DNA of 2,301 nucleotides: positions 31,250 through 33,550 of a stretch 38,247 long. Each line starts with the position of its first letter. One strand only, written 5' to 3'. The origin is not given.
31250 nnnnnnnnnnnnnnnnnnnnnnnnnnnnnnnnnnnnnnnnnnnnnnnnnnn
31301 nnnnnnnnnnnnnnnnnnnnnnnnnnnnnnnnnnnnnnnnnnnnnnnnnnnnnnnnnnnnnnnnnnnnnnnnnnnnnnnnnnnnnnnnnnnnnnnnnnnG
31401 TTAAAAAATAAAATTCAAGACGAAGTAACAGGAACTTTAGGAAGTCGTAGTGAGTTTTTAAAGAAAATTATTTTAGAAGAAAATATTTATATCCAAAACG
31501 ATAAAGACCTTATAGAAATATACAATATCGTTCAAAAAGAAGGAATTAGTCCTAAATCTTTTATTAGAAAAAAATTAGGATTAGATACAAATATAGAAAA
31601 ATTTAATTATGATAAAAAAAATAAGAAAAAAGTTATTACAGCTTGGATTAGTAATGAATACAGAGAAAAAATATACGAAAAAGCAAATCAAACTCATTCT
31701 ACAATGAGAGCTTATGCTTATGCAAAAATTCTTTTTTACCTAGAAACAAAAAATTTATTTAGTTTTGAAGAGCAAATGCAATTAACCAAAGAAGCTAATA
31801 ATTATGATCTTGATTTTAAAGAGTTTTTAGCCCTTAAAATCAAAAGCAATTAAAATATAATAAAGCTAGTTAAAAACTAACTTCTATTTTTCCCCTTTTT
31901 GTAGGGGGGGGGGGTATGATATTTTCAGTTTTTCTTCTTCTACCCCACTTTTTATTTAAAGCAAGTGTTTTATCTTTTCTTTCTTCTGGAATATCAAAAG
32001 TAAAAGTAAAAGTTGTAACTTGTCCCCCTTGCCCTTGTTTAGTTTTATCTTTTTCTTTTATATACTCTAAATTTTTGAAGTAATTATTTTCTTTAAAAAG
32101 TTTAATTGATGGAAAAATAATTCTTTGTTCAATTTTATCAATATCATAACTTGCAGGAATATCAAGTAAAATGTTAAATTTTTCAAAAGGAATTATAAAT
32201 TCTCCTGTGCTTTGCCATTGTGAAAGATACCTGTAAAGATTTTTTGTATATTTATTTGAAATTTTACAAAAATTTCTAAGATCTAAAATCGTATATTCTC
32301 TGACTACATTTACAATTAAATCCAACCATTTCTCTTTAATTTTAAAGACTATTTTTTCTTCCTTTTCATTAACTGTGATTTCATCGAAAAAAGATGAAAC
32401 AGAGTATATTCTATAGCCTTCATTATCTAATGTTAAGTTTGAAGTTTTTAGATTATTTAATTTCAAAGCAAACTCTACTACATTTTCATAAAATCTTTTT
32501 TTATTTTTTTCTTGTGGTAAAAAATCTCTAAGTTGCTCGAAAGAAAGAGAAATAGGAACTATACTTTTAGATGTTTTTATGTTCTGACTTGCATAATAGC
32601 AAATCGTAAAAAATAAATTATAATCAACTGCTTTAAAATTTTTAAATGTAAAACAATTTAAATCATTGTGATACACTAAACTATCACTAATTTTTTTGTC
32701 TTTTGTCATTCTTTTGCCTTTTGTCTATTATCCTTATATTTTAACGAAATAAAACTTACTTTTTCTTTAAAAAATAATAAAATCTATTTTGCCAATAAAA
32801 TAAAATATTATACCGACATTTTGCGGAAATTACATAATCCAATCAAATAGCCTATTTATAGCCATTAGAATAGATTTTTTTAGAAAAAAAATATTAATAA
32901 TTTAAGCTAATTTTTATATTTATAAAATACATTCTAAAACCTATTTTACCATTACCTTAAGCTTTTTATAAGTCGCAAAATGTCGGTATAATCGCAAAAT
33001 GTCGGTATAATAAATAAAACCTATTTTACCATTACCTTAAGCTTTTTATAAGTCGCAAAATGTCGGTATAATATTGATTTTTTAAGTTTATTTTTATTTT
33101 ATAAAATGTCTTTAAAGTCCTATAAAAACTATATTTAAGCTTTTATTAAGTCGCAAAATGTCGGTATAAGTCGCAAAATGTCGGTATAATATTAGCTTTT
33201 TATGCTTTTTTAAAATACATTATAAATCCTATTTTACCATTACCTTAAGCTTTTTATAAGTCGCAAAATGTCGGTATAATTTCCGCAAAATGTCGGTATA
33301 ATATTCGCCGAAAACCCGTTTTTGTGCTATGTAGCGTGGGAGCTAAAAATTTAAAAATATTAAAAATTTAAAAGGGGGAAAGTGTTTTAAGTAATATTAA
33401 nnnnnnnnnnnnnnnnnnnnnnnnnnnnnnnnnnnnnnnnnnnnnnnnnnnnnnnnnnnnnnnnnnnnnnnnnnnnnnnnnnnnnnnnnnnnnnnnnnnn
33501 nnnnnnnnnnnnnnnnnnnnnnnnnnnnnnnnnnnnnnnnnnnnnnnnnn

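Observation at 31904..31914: Hypermutable-length G11 tract inside the replication initiator gene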

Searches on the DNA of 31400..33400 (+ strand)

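Call 4: search_dna_similar(query=window:31400-33400:+, collection=plasmids, mode=near, max_rows=40)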
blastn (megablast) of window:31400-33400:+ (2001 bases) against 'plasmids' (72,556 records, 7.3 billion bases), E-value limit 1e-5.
Records with a match: 32; places in all: 195; records where one place covers at least 80% of the query: 30.
Best place of each record, by identity: >=99% 1; 95-99% 10; 90-95% 20; 80-90% 1.
By first word of the organism name: Campylobacter 32.
By predicted mobility (MOB-suite, as given by PLSDB): conjugative 32.
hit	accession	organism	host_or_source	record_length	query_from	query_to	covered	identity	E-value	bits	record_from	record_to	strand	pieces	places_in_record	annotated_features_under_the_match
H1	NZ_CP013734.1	Campylobacter coli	organic chicken farm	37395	1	2001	100%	98.8%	0e+0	3555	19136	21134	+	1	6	replication initiation protein | hypothetical protein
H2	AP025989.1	Campylobacter jejuni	Homo sapiens,feces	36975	1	2001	100%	98.5%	0e+0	3528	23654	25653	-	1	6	hypothetical protein (x2)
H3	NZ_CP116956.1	Campylobacter sp. CFSAN122719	Homo sapiens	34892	1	2001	100%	98.5%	0e+0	3522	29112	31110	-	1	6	replication initiation protein | hypothetical protein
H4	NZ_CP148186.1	Campylobacter jejuni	-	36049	1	2001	100%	98.4%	0e+0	3517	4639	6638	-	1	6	replication initiation protein | hypothetical protein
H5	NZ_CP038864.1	Campylobacter jejuni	mouse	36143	1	2001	100%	97.5%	0e+0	3411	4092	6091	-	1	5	replication initiation protein | hypothetical protein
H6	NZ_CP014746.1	Campylobacter jejuni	chicken,liver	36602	1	2001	100%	97.4%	0e+0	3408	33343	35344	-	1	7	replication initiation protein | hypothetical protein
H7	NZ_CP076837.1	Campylobacter jejuni X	Homo sapiens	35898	1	2001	100%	97.2%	0e+0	3402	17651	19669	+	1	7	replication initiation protein | hypothetical protein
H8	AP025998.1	Campylobacter jejuni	Homo sapiens,feces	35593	1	2001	100%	95.7%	0e+0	3240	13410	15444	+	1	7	hypothetical protein (x2)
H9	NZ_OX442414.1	Campylobacter coli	-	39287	1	2001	97%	97.6%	0e+0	3331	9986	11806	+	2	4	replication initiation protein | hypothetical protein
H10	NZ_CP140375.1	Campylobacter jejuni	-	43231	1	2001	100%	94.6%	0e+0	3101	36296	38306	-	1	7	replication initiation protein | hypothetical protein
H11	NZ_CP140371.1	Campylobacter jejuni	-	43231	1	2001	100%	94.6%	0e+0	3101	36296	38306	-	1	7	replication initiation protein | hypothetical protein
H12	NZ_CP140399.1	Campylobacter jejuni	human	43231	1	2001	100%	94.6%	0e+0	3101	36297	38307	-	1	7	replication initiation protein | hypothetical protein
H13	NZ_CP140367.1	Campylobacter jejuni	human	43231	1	2001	100%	94.6%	0e+0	3101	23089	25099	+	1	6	replication initiation protein | hypothetical protein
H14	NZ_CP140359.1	Campylobacter jejuni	human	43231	1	2001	100%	94.6%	0e+0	3101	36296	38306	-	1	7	replication initiation protein | hypothetical protein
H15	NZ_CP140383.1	Campylobacter jejuni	-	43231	1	2001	100%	94.6%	0e+0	3101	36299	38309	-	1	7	replication initiation protein | hypothetical protein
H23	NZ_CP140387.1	Campylobacter jejuni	human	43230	1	2001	100%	94.6%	0e+0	3094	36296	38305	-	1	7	replication initiation protein | hypothetical protein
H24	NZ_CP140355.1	Campylobacter jejuni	-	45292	1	2001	100%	94.6%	0e+0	3094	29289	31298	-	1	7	replication initiation protein | hypothetical protein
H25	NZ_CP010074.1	Campylobacter jejuni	Homo sapiens,stool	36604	1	2001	97%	94.0%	0e+0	2954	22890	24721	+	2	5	replication initiation protein | hypothetical protein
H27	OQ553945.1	Campylobacter jejuni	Homo sapiens,human,feces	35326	1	1794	90%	95.8%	0e+0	2915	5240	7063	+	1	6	Replication initiation protein | copG,CopG family transcriptional regulator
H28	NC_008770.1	Campylobacter jejuni subsp. jejuni 81-176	-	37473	1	1794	90%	91.2%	0e+0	2453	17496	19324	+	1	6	replication initiation protein | hypothetical protein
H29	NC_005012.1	Campylobacter jejuni subsp. jejuni 81-176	-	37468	1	1794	90%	91.1%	0e+0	2436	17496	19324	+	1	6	replication initiation protein | hypothetical protein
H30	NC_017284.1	Campylobacter jejuni subsp. jejuni IA3902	sheep,aborted placenta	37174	1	1794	90%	91.0%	0e+0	2431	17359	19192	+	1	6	replication initiation protein | hypothetical protein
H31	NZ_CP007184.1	Campylobacter coli RM1875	-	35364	1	1331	67%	99.7%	0e+0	2436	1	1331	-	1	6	replication initiation protein | hypothetical protein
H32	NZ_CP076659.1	Campylobacter novaezeelandiae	Cell culture,river water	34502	2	1388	69%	82.5%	0e+0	1186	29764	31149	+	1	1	replication initiation protein | hypothetical protein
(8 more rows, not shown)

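Call 7: get_annotated_region(hit=H1, flank=100)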
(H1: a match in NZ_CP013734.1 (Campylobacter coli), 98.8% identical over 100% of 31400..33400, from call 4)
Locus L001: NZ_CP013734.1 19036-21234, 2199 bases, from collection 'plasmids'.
description: Campylobacter coli strain OR12 plasmid pOR12Vir, complete sequence
organism: Campylobacter coli (NCBI taxid 195)
taxonomy: Bacteria; Campylobacterota; Epsilonproteobacteria; Campylobacterales; Campylobacteraceae; Campylobacter; Campylobacter coli
host: -; source: organic chicken farm; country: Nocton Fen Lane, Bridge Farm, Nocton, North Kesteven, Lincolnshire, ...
typing (MOB-suite, as given by PLSDB): conjugative; replicon rep_cluster_1502; relaxase MOBP; mating-pair formation MPF_T
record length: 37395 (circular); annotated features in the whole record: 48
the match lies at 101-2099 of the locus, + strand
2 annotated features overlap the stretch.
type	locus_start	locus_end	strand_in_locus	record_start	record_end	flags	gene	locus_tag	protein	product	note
CDS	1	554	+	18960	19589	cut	-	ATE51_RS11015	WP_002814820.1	hypothetical protein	-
CDS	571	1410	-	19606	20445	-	-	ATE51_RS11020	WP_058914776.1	replication initiation protein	GO:0006270 - DNA replication initiation [Evidence IEA]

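Call 8: get_annotated_region(hit=H2, flank=100)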
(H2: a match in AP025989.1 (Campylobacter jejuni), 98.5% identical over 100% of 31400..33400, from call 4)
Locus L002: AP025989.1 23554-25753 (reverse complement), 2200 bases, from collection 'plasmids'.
description: Campylobacter jejuni THJ065 plasmid pTHJ065_2 DNA, complete sequence
organism: Campylobacter jejuni (NCBI taxid 197)
taxonomy: Bacteria; Campylobacterota; Epsilonproteobacteria; Campylobacterales; Campylobacteraceae; Campylobacter; Campylobacter jejuni
host: -; source: Homo sapiens,feces; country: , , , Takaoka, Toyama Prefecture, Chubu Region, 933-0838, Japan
typing (MOB-suite, as given by PLSDB): conjugative; replicon rep_cluster_1502; relaxase MOBP; mating-pair formation MPF_T
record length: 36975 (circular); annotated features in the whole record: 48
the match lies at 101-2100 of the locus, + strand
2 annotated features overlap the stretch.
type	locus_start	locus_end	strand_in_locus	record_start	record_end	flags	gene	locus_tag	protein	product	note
CDS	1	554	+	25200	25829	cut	-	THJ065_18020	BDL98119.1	hypothetical protein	-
CDS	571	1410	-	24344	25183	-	-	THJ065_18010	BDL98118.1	hypothetical protein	-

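Call 9: get_annotated_region(hit=H3, flank=100)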
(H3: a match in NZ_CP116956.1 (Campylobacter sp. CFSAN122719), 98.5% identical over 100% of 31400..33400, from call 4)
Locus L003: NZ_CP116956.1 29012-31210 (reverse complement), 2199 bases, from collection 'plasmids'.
description: Campylobacter sp. CFSAN122719 plasmid pA19, complete sequence
organism: Campylobacter sp. CFSAN122719 (NCBI taxid 2997767)
taxonomy: Bacteria; Campylobacterota; Epsilonproteobacteria; Campylobacterales; Campylobacteraceae; Campylobacter; Campylobacter sp. CFSAN122719
host: -; source: Homo sapiens; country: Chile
typing (MOB-suite, as given by PLSDB): conjugative; replicon rep_cluster_1502; relaxase MOBP; mating-pair formation MPF_T
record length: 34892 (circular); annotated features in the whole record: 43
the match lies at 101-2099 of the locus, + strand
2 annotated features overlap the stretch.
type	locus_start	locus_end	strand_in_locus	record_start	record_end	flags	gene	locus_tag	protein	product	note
CDS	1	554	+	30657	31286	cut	-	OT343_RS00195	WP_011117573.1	hypothetical protein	-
CDS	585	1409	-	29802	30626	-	-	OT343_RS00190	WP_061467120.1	replication initiation protein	GO:0006270 - DNA replication initiation [Evidence IEA]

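Call 10: get_annotated_region(hit=H4, flank=100)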
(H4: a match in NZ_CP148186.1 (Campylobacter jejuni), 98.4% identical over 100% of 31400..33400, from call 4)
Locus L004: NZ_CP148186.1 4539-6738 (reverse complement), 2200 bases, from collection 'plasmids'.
description: Campylobacter jejuni strain Z1323CCJ0087 plasmid pZ1323CCJ0087-2, complete sequence
organism: Campylobacter jejuni (NCBI taxid 197)
taxonomy: Bacteria; Campylobacterota; Epsilonproteobacteria; Campylobacterales; Campylobacteraceae; Campylobacter; Campylobacter jejuni
host: -; source: -; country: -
typing (MOB-suite, as given by PLSDB): conjugative; replicon rep_cluster_1502; relaxase MOBP; mating-pair formation MPF_T
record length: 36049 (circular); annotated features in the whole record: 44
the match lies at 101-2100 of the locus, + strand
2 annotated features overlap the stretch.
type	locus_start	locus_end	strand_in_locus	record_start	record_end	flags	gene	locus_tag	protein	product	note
CDS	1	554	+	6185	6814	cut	-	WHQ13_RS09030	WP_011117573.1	hypothetical protein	-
CDS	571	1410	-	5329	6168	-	-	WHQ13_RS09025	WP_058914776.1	replication initiation protein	GO:0006270 - DNA replication initiation [Evidence IEA]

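Call 11: get_annotated_region(hit=H5, flank=100)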
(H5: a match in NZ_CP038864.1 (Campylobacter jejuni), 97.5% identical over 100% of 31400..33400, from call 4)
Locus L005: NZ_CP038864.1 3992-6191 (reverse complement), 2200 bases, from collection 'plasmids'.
description: Campylobacter jejuni strain SCJK2 plasmid p2, complete sequence
organism: Campylobacter jejuni (NCBI taxid 197)
taxonomy: Bacteria; Campylobacterota; Epsilonproteobacteria; Campylobacterales; Campylobacteraceae; Campylobacter; Campylobacter jejuni
host: -; source: mouse; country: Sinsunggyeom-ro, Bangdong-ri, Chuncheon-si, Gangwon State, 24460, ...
typing (MOB-suite, as given by PLSDB): conjugative; replicon rep_cluster_1502; relaxase MOBP; mating-pair formation MPF_T
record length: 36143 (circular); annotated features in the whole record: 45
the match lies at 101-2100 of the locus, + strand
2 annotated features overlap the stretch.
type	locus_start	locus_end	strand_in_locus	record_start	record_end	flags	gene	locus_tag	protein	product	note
CDS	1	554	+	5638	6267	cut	-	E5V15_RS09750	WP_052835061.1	hypothetical protein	-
CDS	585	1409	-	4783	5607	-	-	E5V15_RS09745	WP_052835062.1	replication initiation protein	GO:0006270 - DNA replication initiation [Evidence IEA]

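Call 12: get_annotated_region(hit=H6, flank=100)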
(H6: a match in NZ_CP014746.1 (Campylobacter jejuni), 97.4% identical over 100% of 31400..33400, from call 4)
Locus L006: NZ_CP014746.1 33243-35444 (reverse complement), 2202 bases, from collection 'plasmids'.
description: Campylobacter jejuni strain OD267 plasmid pCJDM67 S, complete sequence
organism: Campylobacter jejuni (NCBI taxid 197)
taxonomy: Bacteria; Campylobacterota; Epsilonproteobacteria; Campylobacterales; Campylobacteraceae; Campylobacter; Campylobacter jejuni
host: -; source: chicken,liver; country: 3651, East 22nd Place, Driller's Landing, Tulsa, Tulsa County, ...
typing (MOB-suite, as given by PLSDB): conjugative; replicon rep_cluster_1502; relaxase MOBP; mating-pair formation MPF_T
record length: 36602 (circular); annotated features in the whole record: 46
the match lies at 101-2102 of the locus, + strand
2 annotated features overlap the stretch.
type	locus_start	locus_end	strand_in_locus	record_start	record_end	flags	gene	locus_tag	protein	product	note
CDS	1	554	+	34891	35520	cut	-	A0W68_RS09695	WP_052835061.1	hypothetical protein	-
CDS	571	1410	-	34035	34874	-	-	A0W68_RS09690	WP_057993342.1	replication initiation protein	GO:0006270 - DNA replication initiation [Evidence IEA]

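Call 13: get_annotated_region(hit=H7, flank=100)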
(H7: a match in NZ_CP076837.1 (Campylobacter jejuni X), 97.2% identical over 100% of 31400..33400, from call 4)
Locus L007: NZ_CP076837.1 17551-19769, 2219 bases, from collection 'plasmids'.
description: Campylobacter jejuni X voucher NCTC 13357 plasmid pVir, complete sequence
organism: Campylobacter jejuni X (NCBI taxid 1381117)
taxonomy: Bacteria; Campylobacterota; Epsilonproteobacteria; Campylobacterales; Campylobacteraceae; Campylobacter; Campylobacter jejuni; Campylobacter jejuni X
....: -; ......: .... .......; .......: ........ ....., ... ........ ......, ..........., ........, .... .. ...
typing (MOB-suite, as given by PLSDB): conjugative; replicon rep_cluster_1502; relaxase MOBP; mating-pair formation MPF_T
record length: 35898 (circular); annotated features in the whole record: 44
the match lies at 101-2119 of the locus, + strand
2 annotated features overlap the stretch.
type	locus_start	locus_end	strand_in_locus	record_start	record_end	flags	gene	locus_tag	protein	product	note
CDS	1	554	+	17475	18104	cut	-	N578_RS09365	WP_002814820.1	hypothetical protein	-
CDS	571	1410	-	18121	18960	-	-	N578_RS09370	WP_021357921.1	replication initiation protein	GO:0006270 - DNA replication initiation [Evidence IEA]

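Call 14: get_annotated_region(hit=H8, flank=100)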
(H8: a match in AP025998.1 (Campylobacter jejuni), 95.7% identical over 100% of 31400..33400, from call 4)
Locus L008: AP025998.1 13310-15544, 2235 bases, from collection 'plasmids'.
description: Campylobacter jejuni THJ096 plasmid pTHJ096_2 DNA, complete sequence
organism: Campylobacter jejuni (NCBI taxid 197)
taxonomy: Bacteria; Campylobacterota; Epsilonproteobacteria; Campylobacterales; Campylobacteraceae; Campylobacter; Campylobacter jejuni
host: -; source: Homo sapiens,feces; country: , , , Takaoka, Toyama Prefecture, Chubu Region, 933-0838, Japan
typing (MOB-suite, as given by PLSDB): conjugative; replicon rep_cluster_1502; relaxase MOBP; mating-pair formation MPF_T
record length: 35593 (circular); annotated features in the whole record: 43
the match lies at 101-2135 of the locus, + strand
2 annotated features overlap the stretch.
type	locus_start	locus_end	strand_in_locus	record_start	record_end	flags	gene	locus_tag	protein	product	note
CDS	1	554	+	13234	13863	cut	-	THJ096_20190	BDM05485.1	hypothetical protein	-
CDS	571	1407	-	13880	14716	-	-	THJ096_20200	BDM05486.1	hypothetical protein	-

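Call 15: get_annotated_region(hit=H9, flank=100)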
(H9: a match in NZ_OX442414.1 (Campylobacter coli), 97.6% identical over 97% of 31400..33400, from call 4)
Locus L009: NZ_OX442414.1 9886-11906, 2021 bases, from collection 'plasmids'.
description: Campylobacter coli isolate pure strain plasmid 2, complete sequence
organism: Campylobacter coli (NCBI taxid 195)
taxonomy: Bacteria; Campylobacterota; Epsilonproteobacteria; Campylobacterales; Campylobacteraceae; Campylobacter; Campylobacter coli
host: -; source: -; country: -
typing (MOB-suite, as given by PLSDB): conjugative; replicon rep_cluster_1502; relaxase MOBP; mating-pair formation MPF_T
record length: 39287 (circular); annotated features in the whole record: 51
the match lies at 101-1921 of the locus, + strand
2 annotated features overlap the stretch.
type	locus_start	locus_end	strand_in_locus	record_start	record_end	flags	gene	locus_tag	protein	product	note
CDS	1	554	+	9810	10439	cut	-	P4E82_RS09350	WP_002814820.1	hypothetical protein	-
CDS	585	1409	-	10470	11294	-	-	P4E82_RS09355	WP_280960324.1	replication initiation protein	GO:0006270 - DNA replication initiation [Evidence IEA]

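Call 16: get_annotated_region(hit=H10, flank=100)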
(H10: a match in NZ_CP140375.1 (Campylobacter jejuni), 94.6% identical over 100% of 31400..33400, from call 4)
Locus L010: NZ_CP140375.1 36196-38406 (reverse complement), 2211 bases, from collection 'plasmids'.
description: Campylobacter jejuni strain PNUSAC039152 plasmid unnamed1, complete sequence
organism: Campylobacter jejuni (NCBI taxid 197)
taxonomy: Bacteria; Campylobacterota; Epsilonproteobacteria; Campylobacterales; Campylobacteraceae; Campylobacter; Campylobacter jejuni
host: -; source: -; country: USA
typing (MOB-suite, as given by PLSDB): conjugative; replicon rep_cluster_1502; relaxase MOBP; mating-pair formation MPF_T
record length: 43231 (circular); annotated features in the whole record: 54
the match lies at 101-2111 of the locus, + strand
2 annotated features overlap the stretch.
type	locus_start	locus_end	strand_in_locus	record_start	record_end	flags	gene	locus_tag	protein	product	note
CDS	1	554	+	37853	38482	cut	-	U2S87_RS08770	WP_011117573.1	hypothetical protein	-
CDS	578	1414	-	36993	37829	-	-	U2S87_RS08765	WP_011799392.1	replication initiation protein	GO:0006270 - DNA replication initiation [Evidence IEA]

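Call 17: get_annotated_region(hit=H12, flank=100)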
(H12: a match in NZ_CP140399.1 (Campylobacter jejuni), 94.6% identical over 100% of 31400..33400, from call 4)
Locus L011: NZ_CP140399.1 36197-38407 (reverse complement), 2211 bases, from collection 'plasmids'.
description: Campylobacter jejuni strain PNUSAC038377 plasmid unnamed1, complete sequence
organism: Campylobacter jejuni (NCBI taxid 197)
taxonomy: Bacteria; Campylobacterota; Epsilonproteobacteria; Campylobacterales; Campylobacteraceae; Campylobacter; Campylobacter jejuni
host: -; source: human; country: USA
typing (MOB-suite, as given by PLSDB): conjugative; replicon rep_cluster_1502; relaxase MOBP; mating-pair formation MPF_T
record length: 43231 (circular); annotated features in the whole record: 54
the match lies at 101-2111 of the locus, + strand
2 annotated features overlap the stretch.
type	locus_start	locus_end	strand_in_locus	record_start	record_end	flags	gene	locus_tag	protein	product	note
CDS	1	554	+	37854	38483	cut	-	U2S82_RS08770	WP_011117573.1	hypothetical protein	-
CDS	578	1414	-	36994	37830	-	-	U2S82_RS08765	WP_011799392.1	replication initiation protein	GO:0006270 - DNA replication initiation [Evidence IEA]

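Call 18: get_annotated_region(hit=H15, flank=100)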
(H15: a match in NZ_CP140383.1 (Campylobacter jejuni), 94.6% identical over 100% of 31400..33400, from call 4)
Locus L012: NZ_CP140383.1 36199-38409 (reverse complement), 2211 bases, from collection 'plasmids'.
description: Campylobacter jejuni strain PNUSAC039436 plasmid unnamed1, complete sequence
organism: Campylobacter jejuni (NCBI taxid 197)
taxonomy: Bacteria; Campylobacterota; Epsilonproteobacteria; Campylobacterales; Campylobacteraceae; Campylobacter; Campylobacter jejuni
host: -; source: -; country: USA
typing (MOB-suite, as given by PLSDB): conjugative; replicon rep_cluster_1502; relaxase MOBP; mating-pair formation MPF_T
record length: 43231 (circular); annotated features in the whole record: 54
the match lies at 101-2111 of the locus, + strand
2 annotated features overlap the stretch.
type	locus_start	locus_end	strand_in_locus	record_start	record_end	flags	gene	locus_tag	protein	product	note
CDS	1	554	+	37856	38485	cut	-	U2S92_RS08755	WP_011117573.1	hypothetical protein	-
CDS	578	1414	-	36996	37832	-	-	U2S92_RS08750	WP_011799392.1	replication initiation protein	GO:0006270 - DNA replication initiation [Evidence IEA]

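Call 19: get_annotated_region(hit=H23, flank=100)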
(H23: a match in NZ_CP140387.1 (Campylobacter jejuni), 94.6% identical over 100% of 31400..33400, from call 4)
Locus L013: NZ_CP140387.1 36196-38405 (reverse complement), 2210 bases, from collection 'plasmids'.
description: Campylobacter jejuni strain PNUSAC037670 plasmid unnamed1, complete sequence
organism: Campylobacter jejuni (NCBI taxid 197)
taxonomy: Bacteria; Campylobacterota; Epsilonproteobacteria; Campylobacterales; Campylobacteraceae; Campylobacter; Campylobacter jejuni
host: -; source: human; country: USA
typing (MOB-suite, as given by PLSDB): conjugative; replicon rep_cluster_1502; relaxase MOBP; mating-pair formation MPF_T
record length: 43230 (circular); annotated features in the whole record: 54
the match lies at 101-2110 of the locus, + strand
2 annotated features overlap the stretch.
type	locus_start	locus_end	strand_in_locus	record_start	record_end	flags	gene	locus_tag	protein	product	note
CDS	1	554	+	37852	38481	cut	-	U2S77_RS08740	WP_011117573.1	hypothetical protein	-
CDS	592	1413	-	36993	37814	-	-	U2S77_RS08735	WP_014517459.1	replication initiation protein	GO:0006270 - DNA replication initiation [Evidence IEA]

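Call 20: get_annotated_region(hit=H24, flank=100)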
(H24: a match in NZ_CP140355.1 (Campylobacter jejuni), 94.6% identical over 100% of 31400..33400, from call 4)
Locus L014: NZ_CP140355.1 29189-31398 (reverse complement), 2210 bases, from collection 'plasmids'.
description: Campylobacter jejuni strain PNUSAC039151 plasmid unnamed1, complete sequence
organism: Campylobacter jejuni (NCBI taxid 197)
taxonomy: Bacteria; Campylobacterota; Epsilonproteobacteria; Campylobacterales; Campylobacteraceae; Campylobacter; Campylobacter jejuni
host: -; source: -; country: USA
typing (MOB-suite, as given by PLSDB): conjugative; replicon rep_cluster_1502; relaxase MOBP; mating-pair formation MPF_T
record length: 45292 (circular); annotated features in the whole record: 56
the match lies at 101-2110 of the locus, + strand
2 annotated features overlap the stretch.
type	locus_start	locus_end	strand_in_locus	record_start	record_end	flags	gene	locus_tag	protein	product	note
CDS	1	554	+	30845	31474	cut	-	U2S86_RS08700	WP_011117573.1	hypothetical protein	-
CDS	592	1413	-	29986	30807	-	-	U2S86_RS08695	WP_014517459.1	replication initiation protein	GO:0006270 - DNA replication initiation [Evidence IEA]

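Call 21: get_annotated_region(hit=H25, flank=100)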
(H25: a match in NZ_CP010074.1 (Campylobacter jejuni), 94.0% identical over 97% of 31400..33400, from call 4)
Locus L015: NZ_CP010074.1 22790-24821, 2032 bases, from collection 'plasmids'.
description: Campylobacter jejuni subsp. jejuni strain 01-1512 plasmid pCj2, complete sequence
organism: Campylobacter jejuni (NCBI taxid 32022)
taxonomy: Bacteria; Campylobacterota; Epsilonproteobacteria; Campylobacterales; Campylobacteraceae; Campylobacter; Campylobacter jejuni
host: -; source: Homo sapiens,stool; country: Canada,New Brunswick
typing (MOB-suite, as given by PLSDB): conjugative; replicon rep_cluster_1502; relaxase MOBP; mating-pair formation MPF_T
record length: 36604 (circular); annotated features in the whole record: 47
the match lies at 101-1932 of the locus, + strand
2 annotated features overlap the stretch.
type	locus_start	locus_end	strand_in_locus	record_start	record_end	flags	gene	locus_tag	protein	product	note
CDS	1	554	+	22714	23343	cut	-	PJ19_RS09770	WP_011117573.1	hypothetical protein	-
CDS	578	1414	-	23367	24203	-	-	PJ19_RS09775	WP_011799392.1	replication initiation protein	GO:0006270 - DNA replication initiation [Evidence IEA]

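Call 22: get_annotated_region(hit=H27, flank=100)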
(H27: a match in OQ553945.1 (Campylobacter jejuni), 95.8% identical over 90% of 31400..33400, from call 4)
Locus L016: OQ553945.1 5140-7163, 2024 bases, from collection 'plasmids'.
description: Campylobacter jejuni strain 13784 plasmid p13784, complete sequence
organism: Campylobacter jejuni (NCBI taxid 197)
taxonomy: Bacteria; Campylobacterota; Epsilonproteobacteria; Campylobacterales; Campylobacteraceae; Campylobacter; Campylobacter jejuni
host: -; source: Homo sapiens,human,feces; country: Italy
typing (MOB-suite, as given by PLSDB): conjugative; replicon rep_cluster_1502; relaxase MOBP; mating-pair formation MPF_T
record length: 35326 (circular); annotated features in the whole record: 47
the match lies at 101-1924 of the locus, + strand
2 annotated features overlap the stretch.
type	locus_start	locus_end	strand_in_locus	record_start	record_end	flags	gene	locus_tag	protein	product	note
CDS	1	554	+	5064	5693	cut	-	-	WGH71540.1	copG,CopG family transcriptional regulator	-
CDS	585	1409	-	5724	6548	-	-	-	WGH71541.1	Replication initiation protein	-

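Call 23: get_annotated_region(hit=H28, flank=100)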
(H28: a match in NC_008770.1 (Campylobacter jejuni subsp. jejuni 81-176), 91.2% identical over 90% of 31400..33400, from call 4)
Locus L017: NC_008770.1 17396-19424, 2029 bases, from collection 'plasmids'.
description: Campylobacter jejuni subsp. jejuni 81-176 plasmid pVir, complete sequence
organism: Campylobacter jejuni subsp. jejuni 81-176 (NCBI taxid 354242)
taxonomy: Bacteria; Campylobacterota; Epsilonproteobacteria; Campylobacterales; Campylobacteraceae; Campylobacter; Campylobacter jejuni; Campylobacter jejuni subsp. jejuni 81-176
host: -; source: -; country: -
typing (MOB-suite, as given by PLSDB): conjugative; replicon rep_cluster_1502; relaxase MOBP; mating-pair formation MPF_T
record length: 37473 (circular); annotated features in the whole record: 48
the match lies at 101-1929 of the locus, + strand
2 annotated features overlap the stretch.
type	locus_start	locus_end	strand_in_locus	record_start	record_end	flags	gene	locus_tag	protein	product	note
CDS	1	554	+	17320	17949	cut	-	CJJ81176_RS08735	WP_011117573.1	hypothetical protein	-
CDS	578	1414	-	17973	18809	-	-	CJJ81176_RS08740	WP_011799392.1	replication initiation protein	GO:0006270 - DNA replication initiation [Evidence IEA]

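Call 24: get_annotated_region(hit=H29, flank=100)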
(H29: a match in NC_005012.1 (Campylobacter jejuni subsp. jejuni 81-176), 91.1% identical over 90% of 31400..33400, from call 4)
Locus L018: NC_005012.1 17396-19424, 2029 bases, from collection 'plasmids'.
description: Campylobacter jejuni subsp. jejuni 81-176 plasmid pVir, complete sequence
organism: Campylobacter jejuni subsp. jejuni 81-176 (NCBI taxid 354242)
taxonomy: Bacteria; Campylobacterota; Epsilonproteobacteria; Campylobacterales; Campylobacteraceae; Campylobacter; Campylobacter jejuni; Campylobacter jejuni subsp. jejuni 81-176
host: -; source: -; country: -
typing (MOB-suite, as given by PLSDB): conjugative; replicon rep_cluster_1502; relaxase MOBP; mating-pair formation MPF_T
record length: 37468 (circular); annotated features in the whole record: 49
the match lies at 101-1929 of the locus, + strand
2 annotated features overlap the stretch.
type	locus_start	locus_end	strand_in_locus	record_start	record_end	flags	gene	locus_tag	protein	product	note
CDS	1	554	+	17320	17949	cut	-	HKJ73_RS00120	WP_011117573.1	hypothetical protein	-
CDS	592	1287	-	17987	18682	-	-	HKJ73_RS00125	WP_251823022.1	replication initiation protein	GO:0006270 - DNA replication initiation [Evidence IEA]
